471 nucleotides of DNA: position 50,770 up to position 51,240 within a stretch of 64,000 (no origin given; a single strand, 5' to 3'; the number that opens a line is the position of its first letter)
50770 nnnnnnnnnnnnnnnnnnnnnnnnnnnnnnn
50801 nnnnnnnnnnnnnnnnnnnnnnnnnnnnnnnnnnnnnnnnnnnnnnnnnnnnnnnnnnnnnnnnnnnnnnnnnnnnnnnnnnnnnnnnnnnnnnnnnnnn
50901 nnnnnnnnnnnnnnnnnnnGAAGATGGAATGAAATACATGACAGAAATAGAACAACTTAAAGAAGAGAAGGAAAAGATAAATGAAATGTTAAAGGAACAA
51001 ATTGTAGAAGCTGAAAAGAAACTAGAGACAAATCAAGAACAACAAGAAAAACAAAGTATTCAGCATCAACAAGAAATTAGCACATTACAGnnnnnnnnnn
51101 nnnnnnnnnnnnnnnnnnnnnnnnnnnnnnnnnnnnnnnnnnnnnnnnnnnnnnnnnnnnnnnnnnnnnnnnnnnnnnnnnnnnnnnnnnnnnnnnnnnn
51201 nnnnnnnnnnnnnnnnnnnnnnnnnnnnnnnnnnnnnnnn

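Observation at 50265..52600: Recent tandem duplication of a 3-exon coiled-coil block inside CENP-E, dated by a MITE present in only one copy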

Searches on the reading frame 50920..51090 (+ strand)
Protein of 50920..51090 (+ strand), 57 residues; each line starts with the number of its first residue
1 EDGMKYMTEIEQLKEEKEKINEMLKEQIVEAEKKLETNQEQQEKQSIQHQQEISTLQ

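Call 46: search_protein_representatives(alignment_id=A1)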
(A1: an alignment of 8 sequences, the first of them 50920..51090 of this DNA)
Query: 8 sequences, 57 profile positions. Proteins with E-value up to 0.001 (for the whole library): 3; up to 1e-10: 2; up to 1e-30: 2. The best 3 are listed.
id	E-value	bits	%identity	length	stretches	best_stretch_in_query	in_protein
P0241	3.4e-157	526.7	-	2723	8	1-57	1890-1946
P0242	1.8e-75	264.9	-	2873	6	1-56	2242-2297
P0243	2.5e-05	40.3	-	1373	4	10-38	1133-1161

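Call 48: list_cluster_members(proteins=[P0241, P0242, P0243])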
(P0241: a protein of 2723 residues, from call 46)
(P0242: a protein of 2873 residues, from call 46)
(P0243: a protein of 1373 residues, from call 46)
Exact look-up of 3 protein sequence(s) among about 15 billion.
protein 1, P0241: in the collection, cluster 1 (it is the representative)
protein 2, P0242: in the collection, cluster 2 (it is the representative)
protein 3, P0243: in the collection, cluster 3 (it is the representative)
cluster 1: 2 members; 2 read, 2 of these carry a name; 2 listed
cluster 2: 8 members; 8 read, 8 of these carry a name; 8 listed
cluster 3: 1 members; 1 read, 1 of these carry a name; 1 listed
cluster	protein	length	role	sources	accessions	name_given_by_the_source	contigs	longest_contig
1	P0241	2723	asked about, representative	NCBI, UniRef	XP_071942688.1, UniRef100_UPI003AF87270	uncharacterized protein [Antedon mediterranea] | uncharacterized protein isoform X2 n=1 Tax=Antedon mediterranea TaxID=105859 ...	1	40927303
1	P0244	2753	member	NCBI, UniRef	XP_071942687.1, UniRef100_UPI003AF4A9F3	uncharacterized protein [Antedon mediterranea] | uncharacterized protein isoform X1 n=1 Tax=Antedon mediterranea TaxID=105859 ...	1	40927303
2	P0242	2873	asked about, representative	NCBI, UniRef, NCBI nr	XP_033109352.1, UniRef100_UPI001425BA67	centromere-associated protein E-like isoform X4 [Anneissia japonica] | centromere-associated protein E-like isoform X4 n=1 Tax=Anneissia japonica TaxID=1529436 ...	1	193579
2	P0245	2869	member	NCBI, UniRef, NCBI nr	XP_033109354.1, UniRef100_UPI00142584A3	centromere-associated protein E-like isoform X6 [Anneissia japonica] | centromere-associated protein E-like isoform X6 n=1 Tax=Anneissia japonica TaxID=1529436 ...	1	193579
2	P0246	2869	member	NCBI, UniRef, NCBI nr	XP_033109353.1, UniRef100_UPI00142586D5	centromere-associated protein E-like isoform X5 [Anneissia japonica] | centromere-associated protein E-like isoform X5 n=1 Tax=Anneissia japonica TaxID=1529436 ...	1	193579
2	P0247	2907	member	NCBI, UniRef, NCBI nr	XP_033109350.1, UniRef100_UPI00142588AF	centromere-associated protein E-like isoform X2 [Anneissia japonica] | centromere-associated protein E-like isoform X2 n=1 Tax=Anneissia japonica TaxID=1529436 ...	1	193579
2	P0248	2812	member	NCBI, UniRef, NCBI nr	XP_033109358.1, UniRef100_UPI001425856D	centromere-associated protein E-like isoform X9 [Anneissia japonica] | centromere-associated protein E-like isoform X9 n=1 Tax=Anneissia japonica TaxID=1529436 ...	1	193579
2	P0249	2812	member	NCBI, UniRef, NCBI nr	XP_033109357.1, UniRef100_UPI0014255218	centromere-associated protein E-like isoform X8 [Anneissia japonica] | centromere-associated protein E-like isoform X8 n=1 Tax=Anneissia japonica TaxID=1529436 ...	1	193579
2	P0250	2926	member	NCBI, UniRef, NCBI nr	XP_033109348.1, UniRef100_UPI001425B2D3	centromere-associated protein E-like isoform X1 [Anneissia japonica] | centromere-associated protein E-like isoform X1 n=1 Tax=Anneissia japonica TaxID=1529436 ...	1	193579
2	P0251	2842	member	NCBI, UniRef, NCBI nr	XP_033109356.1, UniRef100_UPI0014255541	centromere-associated protein E-like isoform X7 [Anneissia japonica] | centromere-associated protein E-like isoform X7 n=1 Tax=Anneissia japonica TaxID=1529436 ...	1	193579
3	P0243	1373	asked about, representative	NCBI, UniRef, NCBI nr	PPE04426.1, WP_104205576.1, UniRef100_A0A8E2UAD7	hypothetical protein EELLY_v1c01010 [Entomoplasma ellychniae] | Uncharacterized protein n=1 Tax=Entomoplasma ellychniae TaxID=2114 RepID=A0A8E2UAD7_9MOLU | hypothetical protein [Entomoplasma ellychniae]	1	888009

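Call 53: find_encoding_contigs(protein=P0241, flank=2000, max_places=2)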
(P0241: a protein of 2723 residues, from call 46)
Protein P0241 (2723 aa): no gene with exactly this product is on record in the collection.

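Call 54: find_encoding_contigs(protein=P0250, flank=2000, max_places=2)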
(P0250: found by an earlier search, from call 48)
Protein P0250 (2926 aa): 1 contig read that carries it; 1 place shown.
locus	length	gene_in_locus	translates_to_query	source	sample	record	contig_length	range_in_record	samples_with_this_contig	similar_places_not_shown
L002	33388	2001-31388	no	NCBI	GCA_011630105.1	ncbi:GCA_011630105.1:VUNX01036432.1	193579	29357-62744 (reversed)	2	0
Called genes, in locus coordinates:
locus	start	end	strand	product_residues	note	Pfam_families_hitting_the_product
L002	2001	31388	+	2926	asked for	PF00225:Kinesin, PF16796:Microtub_bd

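Call 55: find_encoding_contigs(protein=P0244, flank=1000, max_places=2)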
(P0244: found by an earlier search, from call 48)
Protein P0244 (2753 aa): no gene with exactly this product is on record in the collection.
